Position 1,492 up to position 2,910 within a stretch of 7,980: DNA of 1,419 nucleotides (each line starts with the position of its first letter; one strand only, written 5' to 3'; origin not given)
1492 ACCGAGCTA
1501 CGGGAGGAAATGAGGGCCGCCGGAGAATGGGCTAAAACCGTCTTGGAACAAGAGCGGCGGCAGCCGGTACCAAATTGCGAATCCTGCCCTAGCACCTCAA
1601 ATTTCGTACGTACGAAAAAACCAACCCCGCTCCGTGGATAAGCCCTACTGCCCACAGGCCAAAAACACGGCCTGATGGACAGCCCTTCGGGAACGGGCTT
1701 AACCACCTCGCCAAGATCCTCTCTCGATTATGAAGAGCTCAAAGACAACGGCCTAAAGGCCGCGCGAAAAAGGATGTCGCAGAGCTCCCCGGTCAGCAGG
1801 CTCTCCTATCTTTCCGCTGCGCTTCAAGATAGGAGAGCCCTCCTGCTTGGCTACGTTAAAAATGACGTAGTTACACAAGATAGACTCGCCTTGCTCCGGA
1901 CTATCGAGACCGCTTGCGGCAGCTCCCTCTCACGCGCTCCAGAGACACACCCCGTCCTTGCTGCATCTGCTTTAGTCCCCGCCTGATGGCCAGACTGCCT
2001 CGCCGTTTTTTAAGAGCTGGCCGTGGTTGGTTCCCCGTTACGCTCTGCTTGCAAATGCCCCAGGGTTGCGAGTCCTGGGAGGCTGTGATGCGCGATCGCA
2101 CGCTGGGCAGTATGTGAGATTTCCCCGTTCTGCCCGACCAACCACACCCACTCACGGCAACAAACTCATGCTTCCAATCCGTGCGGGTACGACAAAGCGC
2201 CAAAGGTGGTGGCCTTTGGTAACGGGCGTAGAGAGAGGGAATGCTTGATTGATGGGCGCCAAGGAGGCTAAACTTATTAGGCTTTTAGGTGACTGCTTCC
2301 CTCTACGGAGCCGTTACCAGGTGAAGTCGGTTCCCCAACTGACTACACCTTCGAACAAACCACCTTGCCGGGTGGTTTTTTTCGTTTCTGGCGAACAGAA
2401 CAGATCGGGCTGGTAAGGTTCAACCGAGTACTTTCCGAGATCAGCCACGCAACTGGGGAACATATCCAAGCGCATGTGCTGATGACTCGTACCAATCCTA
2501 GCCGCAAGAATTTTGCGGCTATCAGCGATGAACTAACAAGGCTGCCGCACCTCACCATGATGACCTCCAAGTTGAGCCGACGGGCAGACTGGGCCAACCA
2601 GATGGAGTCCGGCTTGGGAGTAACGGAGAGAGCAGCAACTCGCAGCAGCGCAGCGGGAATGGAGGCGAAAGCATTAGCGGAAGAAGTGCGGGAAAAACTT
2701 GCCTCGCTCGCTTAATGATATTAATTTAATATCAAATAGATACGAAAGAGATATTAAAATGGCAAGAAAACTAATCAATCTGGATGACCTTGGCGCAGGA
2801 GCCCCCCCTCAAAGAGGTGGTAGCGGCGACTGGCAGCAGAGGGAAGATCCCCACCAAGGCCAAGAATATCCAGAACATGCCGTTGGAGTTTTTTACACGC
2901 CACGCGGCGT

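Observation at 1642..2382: Non-coding block of about 740 nt with covarying helices and an intrinsic terminator is a candidate large structured RNA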

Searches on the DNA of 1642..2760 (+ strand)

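Call 5: search_dna_similar(query=window:1642-2382:+, collection=plasmids, mode=distant, max_rows=30)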
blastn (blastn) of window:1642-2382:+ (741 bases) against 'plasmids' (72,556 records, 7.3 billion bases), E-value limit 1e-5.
Records with a match: 2356; places in all: 2434; records where one place covers at least 80% of the query: 48.
Best place of each record, by identity: 95-99% 133; 90-95% 35; 80-90% 2006; 60-80% 182.
By first word of the organism name: Klebsiella 1297; Escherichia 421; Aeromonas 189; Enterobacter 163; Citrobacter 84; Shigella 82; Salmonella 71; Raoultella 10; Erwinia 6; Serratia 5; and 16 more.
By predicted mobility (MOB-suite, as given by PLSDB): mobilizable 1914; non-mobilizable 314; conjugative 128.
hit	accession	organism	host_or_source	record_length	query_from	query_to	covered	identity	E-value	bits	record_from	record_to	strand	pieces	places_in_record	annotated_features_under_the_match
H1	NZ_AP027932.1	Aeromonas dhakensis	-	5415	1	740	100%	96.1%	0e+0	1205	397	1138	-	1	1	none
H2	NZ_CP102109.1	Aeromonas veronii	-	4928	1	740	100%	95.7%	0e+0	1188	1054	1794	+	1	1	none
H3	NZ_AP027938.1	Aeromonas veronii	Channa striata,intestinal contents of ...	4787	1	740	100%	95.1%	0e+0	1170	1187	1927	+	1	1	hypothetical protein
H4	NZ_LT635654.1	Aeromonas caviae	-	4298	1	740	100%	94.2%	0e+0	1136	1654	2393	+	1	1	none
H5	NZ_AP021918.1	Aeromonas sp. WP2-W18-CRE-05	-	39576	1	740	100%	94.2%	0e+0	1132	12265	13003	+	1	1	none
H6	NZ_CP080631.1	Aeromonas veronii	Homo sapiens,feces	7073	1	740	100%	94.1%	0e+0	1133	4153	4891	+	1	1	none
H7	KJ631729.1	uncultured bacterium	-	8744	1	740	100%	93.8%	0e+0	1121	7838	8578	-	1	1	none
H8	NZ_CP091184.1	Aeromonas caviae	-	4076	1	740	100%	93.3%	0e+0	1098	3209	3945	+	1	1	none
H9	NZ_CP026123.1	Aeromonas sp. ASNIH5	-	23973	1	740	100%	93.1%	0e+0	1092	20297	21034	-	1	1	none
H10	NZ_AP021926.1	Aeromonas sp. WP2-W18-CRE-05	-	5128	1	740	100%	93.0%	0e+0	1089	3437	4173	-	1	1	none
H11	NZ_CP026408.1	Aeromonas sp. ASNIH2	-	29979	1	740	100%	92.6%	0e+0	1071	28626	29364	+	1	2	none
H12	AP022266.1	Aeromonas veronii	-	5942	1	740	100%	92.5%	0e+0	1067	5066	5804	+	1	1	none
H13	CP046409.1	Aeromonas veronii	Diseased Labeo rohita fish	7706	1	740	100%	92.5%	0e+0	1071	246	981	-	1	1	none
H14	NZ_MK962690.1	Aeromonas hydrophila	-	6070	1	740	100%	92.2%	0e+0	1060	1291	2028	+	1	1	none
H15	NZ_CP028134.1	Aeromonas veronii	Discus,bacteria,spleen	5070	1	740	100%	92.1%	0e+0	1049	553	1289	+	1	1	none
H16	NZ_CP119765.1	Aeromonas hydrophila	Aquatic animal,pure culture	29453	1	741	100%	90.2%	0e+0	1006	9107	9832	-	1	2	none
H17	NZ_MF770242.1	Aeromonas sobria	Salvelinus fontinalis,Cell ...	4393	9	740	99%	91.2%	0e+0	1015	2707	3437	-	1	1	none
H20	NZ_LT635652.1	Aeromonas caviae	-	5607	10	740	99%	90.0%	0e+0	983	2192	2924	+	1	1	hypothetical protein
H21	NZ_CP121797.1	Aeromonas hydrophila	Homo sapiens,plasma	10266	9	740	99%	89.2%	0e+0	946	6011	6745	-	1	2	none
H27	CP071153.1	Aeromonas caviae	Homo sapiens,cell culture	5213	58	740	92%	88.9%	0e+0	868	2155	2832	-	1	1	none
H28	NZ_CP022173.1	Aeromonas salmonicida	Atlantic salmon,The RAS Atlantic Salmon ...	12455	1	681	92%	89.0%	0e+0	877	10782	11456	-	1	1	none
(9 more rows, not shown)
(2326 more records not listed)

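Call 9: search_dna_similar(query=window:1642-2480:-, collection=plasmids, mode=distant, max_rows=60, rows=spread)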
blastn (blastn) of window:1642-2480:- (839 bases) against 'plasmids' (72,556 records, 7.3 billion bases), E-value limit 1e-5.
Records with a match: 2538; places in all: 2622; records where one place covers at least 80% of the query: 42.
Best place of each record, by identity: 95-99% 188; 90-95% 76; 80-90% 2064; 60-80% 210.
By first word of the organism name: Klebsiella 1330; Escherichia 503; Aeromonas 188; Enterobacter 180; Salmonella 102; Citrobacter 91; Shigella 85; Raoultella 16; Serratia 7; Erwinia 7; and 17 more.
By predicted mobility (MOB-suite, as given by PLSDB): mobilizable 2032; non-mobilizable 375; conjugative 131.
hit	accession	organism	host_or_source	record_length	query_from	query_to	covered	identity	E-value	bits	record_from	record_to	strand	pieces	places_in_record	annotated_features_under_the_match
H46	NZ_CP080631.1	Aeromonas veronii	Homo sapiens,feces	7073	1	839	100%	93.9%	0e+0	1272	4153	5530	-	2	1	ParA family protein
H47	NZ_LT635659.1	Aeromonas veronii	-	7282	89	782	83%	85.6%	0e+0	765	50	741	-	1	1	none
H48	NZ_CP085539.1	Aeromonas salmonicida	Brook charr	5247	255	682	51%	86.8%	2e-136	493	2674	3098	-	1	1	none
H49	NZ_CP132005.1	Enterobacter hormaechei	Homo sapiens,urine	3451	94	382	34%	68.8%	1e-10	76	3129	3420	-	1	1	none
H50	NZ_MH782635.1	Klebsiella pneumoniae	-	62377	91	193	12%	78.3%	2e-9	72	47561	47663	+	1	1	hypothetical protein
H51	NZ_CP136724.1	Citrobacter braakii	Homo sapiens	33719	91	193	12%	78.3%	2e-9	72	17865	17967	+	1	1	none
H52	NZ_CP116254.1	Enterobacter roggenkampii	Homo sapiens,pure culture,blood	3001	82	168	10%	83.0%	3e-12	82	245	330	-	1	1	none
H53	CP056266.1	Escherichia coli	culture,Wastewater influent sample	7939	89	180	11%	77.7%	8e-7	63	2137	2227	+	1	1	none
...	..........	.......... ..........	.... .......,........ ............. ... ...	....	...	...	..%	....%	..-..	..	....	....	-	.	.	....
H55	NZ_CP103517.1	Escherichia coli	Homo sapiens,blood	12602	94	172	9%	86.3%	3e-12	82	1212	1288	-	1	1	none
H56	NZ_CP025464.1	Klebsiella pneumoniae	Homo sapiens,mixed culture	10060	94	172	9%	85.2%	1e-11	79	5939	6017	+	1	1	none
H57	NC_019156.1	Klebsiella pneumoniae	-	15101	94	172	9%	85.2%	1e-11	79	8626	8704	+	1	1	none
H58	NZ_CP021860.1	Klebsiella pneumoniae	-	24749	94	172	9%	85.2%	1e-11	79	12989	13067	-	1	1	none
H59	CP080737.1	Klebsiella pneumoniae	Homo sapiens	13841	94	172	9%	85.2%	1e-11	79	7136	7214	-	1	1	none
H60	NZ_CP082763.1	Klebsiella pneumoniae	Homo sapiens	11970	94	172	9%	85.2%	1e-11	79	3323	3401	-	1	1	none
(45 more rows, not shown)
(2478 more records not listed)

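Call 10: search_dna_similar(query=window:1642-2480:-, collection=ecoli_genomes, mode=distant, max_rows=20)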
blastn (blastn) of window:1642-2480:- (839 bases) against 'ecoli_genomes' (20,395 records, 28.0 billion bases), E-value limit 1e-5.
Records with a match: 444; places in all: 456; records where one place covers at least 80% of the query: 0.
Genomes with a match: 418 of 5426; with a place that covers at least 80% of the query: 0. Places per genome that has any: lowest 1, median 1, highest 2. On chromosomes: 2 places; on plasmids: 454.
Best place of each record, by identity: 95-99% 44; 90-95% 2; 80-90% 327; 60-80% 71.
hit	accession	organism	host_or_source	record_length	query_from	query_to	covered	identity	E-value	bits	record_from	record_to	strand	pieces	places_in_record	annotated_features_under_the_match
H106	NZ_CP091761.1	Escherichia coli strain LC-1302-2020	Homo sapiens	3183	94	382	34%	69.4%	3e-12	83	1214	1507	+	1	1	replication initiation protein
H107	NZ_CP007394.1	Escherichia coli strain ST2747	-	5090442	93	382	35%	68.6%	1e-10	77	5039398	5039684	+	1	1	none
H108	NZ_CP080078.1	Escherichia coli strain 19SZHZ663Rt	Homo sapiens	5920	93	382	35%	68.6%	1e-10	77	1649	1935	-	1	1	none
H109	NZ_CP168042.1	Escherichia coli strain EC23HZZ201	pig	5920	93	382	35%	68.6%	1e-10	77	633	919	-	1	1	none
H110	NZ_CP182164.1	Escherichia coli strain CUPF12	Pig Feces, Farm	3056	93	382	35%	68.6%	1e-10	77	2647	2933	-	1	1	none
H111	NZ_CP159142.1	Escherichia coli strain 10034940-2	Homo sapiens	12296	94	382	34%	68.8%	5e-10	76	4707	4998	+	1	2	none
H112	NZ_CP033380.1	Escherichia coli strain L73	goose anus swab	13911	94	197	12%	82.9%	7e-15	92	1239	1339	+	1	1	none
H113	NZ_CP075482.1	Escherichia coli strain NT1N31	pig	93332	94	197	12%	82.9%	7e-15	92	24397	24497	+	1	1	none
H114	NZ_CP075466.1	Escherichia coli strain NT1N34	pig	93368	94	197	12%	82.9%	7e-15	92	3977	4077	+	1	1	none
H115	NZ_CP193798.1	Escherichia coli strain GDG24A39-1PT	pet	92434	94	197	12%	82.9%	7e-15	92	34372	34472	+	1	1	none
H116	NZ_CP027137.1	Escherichia coli strain AR_0369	missing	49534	91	193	12%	78.3%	6e-9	72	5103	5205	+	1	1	none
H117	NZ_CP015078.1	Escherichia coli strain Ecol_448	Homo sapiens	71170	91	193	12%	78.3%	6e-9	72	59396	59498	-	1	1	none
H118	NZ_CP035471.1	Escherichia coli strain U12A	Homo sapiens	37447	91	193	12%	78.3%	6e-9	72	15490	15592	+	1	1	none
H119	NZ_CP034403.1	Escherichia coli strain CRE10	Homosapiens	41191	91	193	12%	78.3%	6e-9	72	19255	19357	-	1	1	none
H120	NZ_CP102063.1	Escherichia coli strain C31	Homo sapiens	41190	91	193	12%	78.3%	6e-9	72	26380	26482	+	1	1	none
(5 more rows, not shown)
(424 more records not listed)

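Call 11: get_annotated_region(hit=H108, flank=700)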
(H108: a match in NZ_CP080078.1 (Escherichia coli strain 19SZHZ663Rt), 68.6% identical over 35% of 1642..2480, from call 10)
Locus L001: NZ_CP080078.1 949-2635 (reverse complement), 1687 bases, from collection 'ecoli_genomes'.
description: Escherichia coli strain 19SZHZ663Rt plasmid p663Rt_4, complete sequence
organism: Escherichia coli strain 19SZHZ663Rt (NCBI taxid 562)
replicon: plasmid p663Rt_4; assembly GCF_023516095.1
host: Homo sapiens; source: Human feces; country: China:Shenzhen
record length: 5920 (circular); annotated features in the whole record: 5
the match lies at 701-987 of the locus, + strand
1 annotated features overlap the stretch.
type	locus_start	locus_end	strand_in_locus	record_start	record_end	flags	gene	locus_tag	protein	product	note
CDS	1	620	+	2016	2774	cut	-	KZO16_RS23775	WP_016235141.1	hypothetical protein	-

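Call 12: get_annotated_region(hit=H47, flank=400)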
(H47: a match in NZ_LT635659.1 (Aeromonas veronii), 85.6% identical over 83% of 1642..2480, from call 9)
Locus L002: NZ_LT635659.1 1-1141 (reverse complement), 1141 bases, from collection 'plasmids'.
description: Aeromonas veronii strain 9716_6_27 plasmid 9716_6_27, complete sequence
organism: Aeromonas veronii (NCBI taxid 654)
taxonomy: Bacteria; Pseudomonadota; Gammaproteobacteria; Aeromonadales; Aeromonadaceae; Aeromonas; Aeromonas veronii
host: -; source: -; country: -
typing (MOB-suite, as given by PLSDB): mobilizable; relaxase MOBV
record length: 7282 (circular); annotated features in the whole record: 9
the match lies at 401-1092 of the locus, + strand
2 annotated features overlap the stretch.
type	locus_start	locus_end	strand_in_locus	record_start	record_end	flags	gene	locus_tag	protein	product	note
CDS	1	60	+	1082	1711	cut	parA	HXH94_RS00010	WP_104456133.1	ParA family partition ATPase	-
CDS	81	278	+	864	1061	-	-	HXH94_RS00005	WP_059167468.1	plasmid partition protein ParG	-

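Call 13: get_annotated_region(hit=H46, flank=400)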
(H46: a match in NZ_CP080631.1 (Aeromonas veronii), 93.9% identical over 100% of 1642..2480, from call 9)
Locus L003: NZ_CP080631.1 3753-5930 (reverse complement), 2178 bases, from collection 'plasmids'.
description: Aeromonas veronii strain A29V plasmid pAV7K, complete sequence
organism: Aeromonas veronii (NCBI taxid 654)
taxonomy: Bacteria; Pseudomonadota; Gammaproteobacteria; Aeromonadales; Aeromonadaceae; Aeromonas; Aeromonas veronii
host: -; source: Homo sapiens,feces; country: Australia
typing (MOB-suite, as given by PLSDB): non-mobilizable; replicon rep_cluster_2022
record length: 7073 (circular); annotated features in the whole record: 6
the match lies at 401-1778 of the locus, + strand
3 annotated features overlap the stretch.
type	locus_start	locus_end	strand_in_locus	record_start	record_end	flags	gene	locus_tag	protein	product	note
CDS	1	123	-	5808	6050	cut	-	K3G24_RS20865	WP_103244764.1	molecular chaperone GroEL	-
CDS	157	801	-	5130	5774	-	-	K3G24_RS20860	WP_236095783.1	ParA family protein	-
CDS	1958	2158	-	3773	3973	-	-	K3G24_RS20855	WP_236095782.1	hypothetical protein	-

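Call 14: get_annotated_region(hit=H1, flank=400)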
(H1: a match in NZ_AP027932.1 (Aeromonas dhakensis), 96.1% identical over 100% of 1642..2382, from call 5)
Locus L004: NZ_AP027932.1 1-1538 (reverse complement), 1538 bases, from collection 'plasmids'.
description: Aeromonas dhakensis strain VA6 plasmid pVA6, complete sequence
organism: Aeromonas dhakensis (NCBI taxid 196024)
taxonomy: Bacteria; Pseudomonadota; Gammaproteobacteria; Aeromonadales; Aeromonadaceae; Aeromonas; Aeromonas dhakensis
host: -; source: -; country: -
typing (MOB-suite, as given by PLSDB): non-mobilizable; replicon rep_cluster_2022
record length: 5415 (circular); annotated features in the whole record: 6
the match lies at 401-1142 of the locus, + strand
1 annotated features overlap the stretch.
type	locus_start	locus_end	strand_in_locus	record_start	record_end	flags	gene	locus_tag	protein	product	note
CDS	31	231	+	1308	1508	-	-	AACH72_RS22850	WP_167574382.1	hypothetical protein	-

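Call 15: get_annotated_region(hit=H4, flank=400)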
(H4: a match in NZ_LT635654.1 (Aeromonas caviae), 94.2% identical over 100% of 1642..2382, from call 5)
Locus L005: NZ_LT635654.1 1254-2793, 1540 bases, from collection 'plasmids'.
description: Aeromonas caviae strain 9716_6_60 plasmid 9716_6_60, complete sequence
organism: Aeromonas caviae (NCBI taxid 648)
taxonomy: Bacteria; Pseudomonadota; Gammaproteobacteria; Aeromonadales; Aeromonadaceae; Aeromonas; Aeromonas caviae
host: -; source: -; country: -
typing (MOB-suite, as given by PLSDB): non-mobilizable; replicon rep_cluster_2022
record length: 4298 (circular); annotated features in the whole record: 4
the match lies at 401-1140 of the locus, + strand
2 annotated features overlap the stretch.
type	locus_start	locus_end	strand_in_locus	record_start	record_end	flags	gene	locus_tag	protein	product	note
CDS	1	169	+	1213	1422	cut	-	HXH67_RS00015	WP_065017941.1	hypothetical protein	-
CDS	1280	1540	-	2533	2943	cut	-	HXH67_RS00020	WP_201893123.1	type II toxin-antitoxin system HicB family antitoxin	-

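Call 16: get_annotated_region(hit=H8, flank=400)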
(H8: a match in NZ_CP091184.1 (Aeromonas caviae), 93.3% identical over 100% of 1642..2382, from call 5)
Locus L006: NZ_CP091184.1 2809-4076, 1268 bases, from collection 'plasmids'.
description: Aeromonas caviae strain SCLZS52 plasmid p8_SCLZS52, complete sequence
organism: Aeromonas caviae (NCBI taxid 648)
taxonomy: Bacteria; Pseudomonadota; Gammaproteobacteria; Aeromonadales; Aeromonadaceae; Aeromonas; Aeromonas caviae
host: -; source: -; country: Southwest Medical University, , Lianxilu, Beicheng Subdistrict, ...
typing (MOB-suite, as given by PLSDB): non-mobilizable; replicon rep_cluster_2022
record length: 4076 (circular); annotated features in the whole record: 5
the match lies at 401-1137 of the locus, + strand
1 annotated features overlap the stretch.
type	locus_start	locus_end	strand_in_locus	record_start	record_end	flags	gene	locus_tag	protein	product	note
CDS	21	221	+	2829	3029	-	-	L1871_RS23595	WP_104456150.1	hypothetical protein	-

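Call 17: get_annotated_region(hit=H12, flank=400)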
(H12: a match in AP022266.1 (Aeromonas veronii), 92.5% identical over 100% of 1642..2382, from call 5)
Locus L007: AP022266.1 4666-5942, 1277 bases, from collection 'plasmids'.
description: Aeromonas veronii plasmid pWP8-S18-ESBL-11_2 DNA, complete genome, strain: WP8-S18-ESBL-11
organism: Aeromonas veronii (NCBI taxid 654)
taxonomy: Bacteria; Pseudomonadota; Gammaproteobacteria; Aeromonadales; Aeromonadaceae; Aeromonas; Aeromonas veronii
host: -; source: -; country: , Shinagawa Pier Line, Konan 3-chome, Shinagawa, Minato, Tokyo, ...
typing (MOB-suite, as given by PLSDB): non-mobilizable; replicon rep_cluster_2022
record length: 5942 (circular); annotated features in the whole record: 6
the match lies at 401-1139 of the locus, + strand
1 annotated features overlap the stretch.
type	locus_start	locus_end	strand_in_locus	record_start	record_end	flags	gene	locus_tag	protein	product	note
CDS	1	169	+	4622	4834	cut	-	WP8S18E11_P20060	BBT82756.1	hypothetical protein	-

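Call 18: get_annotated_region(hit=H14, flank=400)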
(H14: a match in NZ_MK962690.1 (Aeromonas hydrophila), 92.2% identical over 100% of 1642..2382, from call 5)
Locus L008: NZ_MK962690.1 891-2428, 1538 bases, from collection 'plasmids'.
description: Aeromonas hydrophila strain RO13 plasmid pAerX, complete sequence
organism: Aeromonas hydrophila (NCBI taxid 644)
taxonomy: Bacteria; Pseudomonadota; Gammaproteobacteria; Aeromonadales; Aeromonadaceae; Aeromonas; Aeromonas hydrophila
host: -; source: -; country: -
typing (MOB-suite, as given by PLSDB): non-mobilizable; replicon rep_cluster_2022
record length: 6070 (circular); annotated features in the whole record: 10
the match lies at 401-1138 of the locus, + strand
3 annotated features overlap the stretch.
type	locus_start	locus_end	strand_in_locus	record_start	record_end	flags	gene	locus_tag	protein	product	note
CDS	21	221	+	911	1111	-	-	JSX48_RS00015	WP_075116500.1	hypothetical protein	-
CDS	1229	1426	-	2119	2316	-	-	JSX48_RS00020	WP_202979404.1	plasmid partition protein ParG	-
CDS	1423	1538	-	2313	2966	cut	parA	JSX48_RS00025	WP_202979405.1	ParA family partition ATPase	-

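Call 19: get_annotated_region(hit=H16, flank=400)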
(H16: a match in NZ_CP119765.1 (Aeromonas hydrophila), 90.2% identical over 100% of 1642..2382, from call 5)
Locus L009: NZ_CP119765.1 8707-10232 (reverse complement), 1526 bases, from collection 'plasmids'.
description: Aeromonas hydrophila strain 516 plasmid unnamed1, complete sequence
organism: Aeromonas hydrophila (NCBI taxid 644)
taxonomy: Bacteria; Pseudomonadota; Gammaproteobacteria; Aeromonadales; Aeromonadaceae; Aeromonas; Aeromonas hydrophila
host: -; source: Aquatic animal,pure culture; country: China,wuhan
typing (MOB-suite, as given by PLSDB): non-mobilizable; replicon rep_cluster_2022
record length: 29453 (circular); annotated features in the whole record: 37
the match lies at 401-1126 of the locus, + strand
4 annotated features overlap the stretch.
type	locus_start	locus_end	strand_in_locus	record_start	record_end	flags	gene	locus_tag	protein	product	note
CDS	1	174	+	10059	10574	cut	-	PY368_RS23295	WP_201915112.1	hypothetical protein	-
CDS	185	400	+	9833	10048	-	-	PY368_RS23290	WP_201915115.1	hypothetical protein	-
CDS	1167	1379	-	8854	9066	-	-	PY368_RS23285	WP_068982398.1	plasmid partition protein ParG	-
CDS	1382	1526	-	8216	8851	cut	parA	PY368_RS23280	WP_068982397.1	ParA family partition ATPase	-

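Call 20: get_annotated_region(hit=H17, flank=400)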
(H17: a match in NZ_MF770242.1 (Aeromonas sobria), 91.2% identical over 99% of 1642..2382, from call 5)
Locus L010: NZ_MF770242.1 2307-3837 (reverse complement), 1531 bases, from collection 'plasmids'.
description: Aeromonas sobria strain TM18 plasmid pTM18-3, complete sequence
organism: Aeromonas sobria (NCBI taxid 646)
taxonomy: Bacteria; Pseudomonadota; Gammaproteobacteria; Aeromonadales; Aeromonadaceae; Aeromonas; Aeromonas sobria
host: -; source: Salvelinus fontinalis,Cell culture,intestine; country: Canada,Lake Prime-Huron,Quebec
typing (MOB-suite, as given by PLSDB): non-mobilizable
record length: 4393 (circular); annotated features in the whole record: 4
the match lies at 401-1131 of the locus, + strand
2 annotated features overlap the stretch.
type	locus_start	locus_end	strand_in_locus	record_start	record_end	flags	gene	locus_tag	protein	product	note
CDS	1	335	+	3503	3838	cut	-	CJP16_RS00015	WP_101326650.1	hypothetical protein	-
CDS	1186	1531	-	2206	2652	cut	-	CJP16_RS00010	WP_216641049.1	hypothetical protein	-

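Call 21: get_annotated_region(hit=H20, flank=400)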
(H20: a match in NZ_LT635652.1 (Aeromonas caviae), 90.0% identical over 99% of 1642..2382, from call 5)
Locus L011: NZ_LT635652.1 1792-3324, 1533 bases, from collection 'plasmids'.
description: Aeromonas caviae strain 9789_1_13 plasmid 9789_1_13, complete sequence
organism: Aeromonas caviae (NCBI taxid 648)
taxonomy: Bacteria; Pseudomonadota; Gammaproteobacteria; Aeromonadales; Aeromonadaceae; Aeromonas; Aeromonas caviae
host: -; source: -; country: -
typing (MOB-suite, as given by PLSDB): mobilizable; replicon rep_cluster_2021; relaxase MOBV
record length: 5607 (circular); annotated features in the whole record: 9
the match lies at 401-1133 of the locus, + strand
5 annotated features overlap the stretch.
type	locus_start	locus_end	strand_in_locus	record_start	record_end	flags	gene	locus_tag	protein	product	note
CDS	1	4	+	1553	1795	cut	-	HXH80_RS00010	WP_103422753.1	plasmid replication protein RepB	-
CDS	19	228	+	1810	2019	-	-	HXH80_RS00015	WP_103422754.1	hypothetical protein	-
CDS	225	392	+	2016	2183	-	-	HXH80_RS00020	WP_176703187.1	hypothetical protein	-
CDS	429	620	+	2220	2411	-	-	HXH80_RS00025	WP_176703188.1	hypothetical protein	-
CDS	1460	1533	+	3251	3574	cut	-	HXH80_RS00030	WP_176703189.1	type II toxin-antitoxin system RelE/ParE family toxin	-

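Call 22: get_annotated_region(hit=H21, flank=400)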
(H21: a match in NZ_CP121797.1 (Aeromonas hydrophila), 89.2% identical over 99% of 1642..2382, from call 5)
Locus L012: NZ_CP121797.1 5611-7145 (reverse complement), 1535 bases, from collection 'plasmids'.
description: Aeromonas hydrophila strain YURI 17 plasmid unnamed1, complete sequence
organism: Aeromonas hydrophila (NCBI taxid 644)
taxonomy: Bacteria; Pseudomonadota; Gammaproteobacteria; Aeromonadales; Aeromonadaceae; Aeromonas; Aeromonas hydrophila
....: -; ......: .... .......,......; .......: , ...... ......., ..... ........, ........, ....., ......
typing (MOB-suite, as given by PLSDB): mobilizable; replicon rep_cluster_2021; relaxase MOBV
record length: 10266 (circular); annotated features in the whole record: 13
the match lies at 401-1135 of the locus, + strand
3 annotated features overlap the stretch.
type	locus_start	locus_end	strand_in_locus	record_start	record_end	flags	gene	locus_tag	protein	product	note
CDS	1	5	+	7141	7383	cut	-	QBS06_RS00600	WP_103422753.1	plasmid replication protein RepB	-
CDS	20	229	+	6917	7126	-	-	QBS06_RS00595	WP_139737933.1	hypothetical protein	-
CDS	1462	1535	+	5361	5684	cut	-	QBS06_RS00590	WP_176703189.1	type II toxin-antitoxin system RelE/ParE family toxin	-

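Call 23: get_annotated_region(hit=H27, flank=400)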
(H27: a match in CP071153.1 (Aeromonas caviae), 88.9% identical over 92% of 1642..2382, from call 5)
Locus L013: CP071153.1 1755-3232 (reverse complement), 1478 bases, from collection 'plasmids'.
description: Aeromonas caviae strain SS332 plasmid pSS332-5k, complete sequence
organism: Aeromonas caviae (NCBI taxid 648)
taxonomy: Bacteria; Pseudomonadota; Gammaproteobacteria; Aeromonadales; Aeromonadaceae; Aeromonas; Aeromonas caviae
host: -; source: Homo sapiens,cell culture; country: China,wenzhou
typing (MOB-suite, as given by PLSDB): mobilizable; relaxase MOBV
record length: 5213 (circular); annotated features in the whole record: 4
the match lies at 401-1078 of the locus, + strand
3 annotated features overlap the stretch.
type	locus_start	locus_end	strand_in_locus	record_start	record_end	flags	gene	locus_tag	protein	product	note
CDS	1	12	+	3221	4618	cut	-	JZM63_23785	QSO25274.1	mobilization protein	-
CDS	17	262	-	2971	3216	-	-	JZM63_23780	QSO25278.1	plasmid replication protein RepB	-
CDS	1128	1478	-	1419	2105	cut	-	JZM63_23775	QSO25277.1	NYN domain-containing protein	-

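Call 24: get_annotated_region(hit=H28, flank=400)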
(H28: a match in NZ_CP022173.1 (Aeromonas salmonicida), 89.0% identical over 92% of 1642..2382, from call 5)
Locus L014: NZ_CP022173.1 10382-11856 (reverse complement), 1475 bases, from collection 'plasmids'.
description: Aeromonas salmonicida strain S121 plasmid pS121-4, complete sequence
organism: Aeromonas salmonicida (NCBI taxid 645)
taxonomy: Bacteria; Pseudomonadota; Gammaproteobacteria; Aeromonadales; Aeromonadaceae; Aeromonas; Aeromonas salmonicida
host: -; source: Atlantic salmon,The RAS Atlantic Salmon facility; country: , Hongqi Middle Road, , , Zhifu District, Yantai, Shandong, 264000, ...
typing (MOB-suite, as given by PLSDB): non-mobilizable; replicon rep_cluster_2022
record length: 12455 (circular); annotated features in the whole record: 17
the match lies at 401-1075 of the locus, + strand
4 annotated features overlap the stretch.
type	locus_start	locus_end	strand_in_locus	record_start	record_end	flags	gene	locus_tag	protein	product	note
CDS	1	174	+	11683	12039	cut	-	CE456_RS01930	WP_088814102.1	hypothetical protein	-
CDS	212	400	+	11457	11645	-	-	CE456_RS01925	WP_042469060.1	hypothetical protein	-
CDS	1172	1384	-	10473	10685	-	-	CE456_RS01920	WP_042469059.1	plasmid partition protein ParG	-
CDS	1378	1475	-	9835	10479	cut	parA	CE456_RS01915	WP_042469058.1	ParA family partition ATPase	-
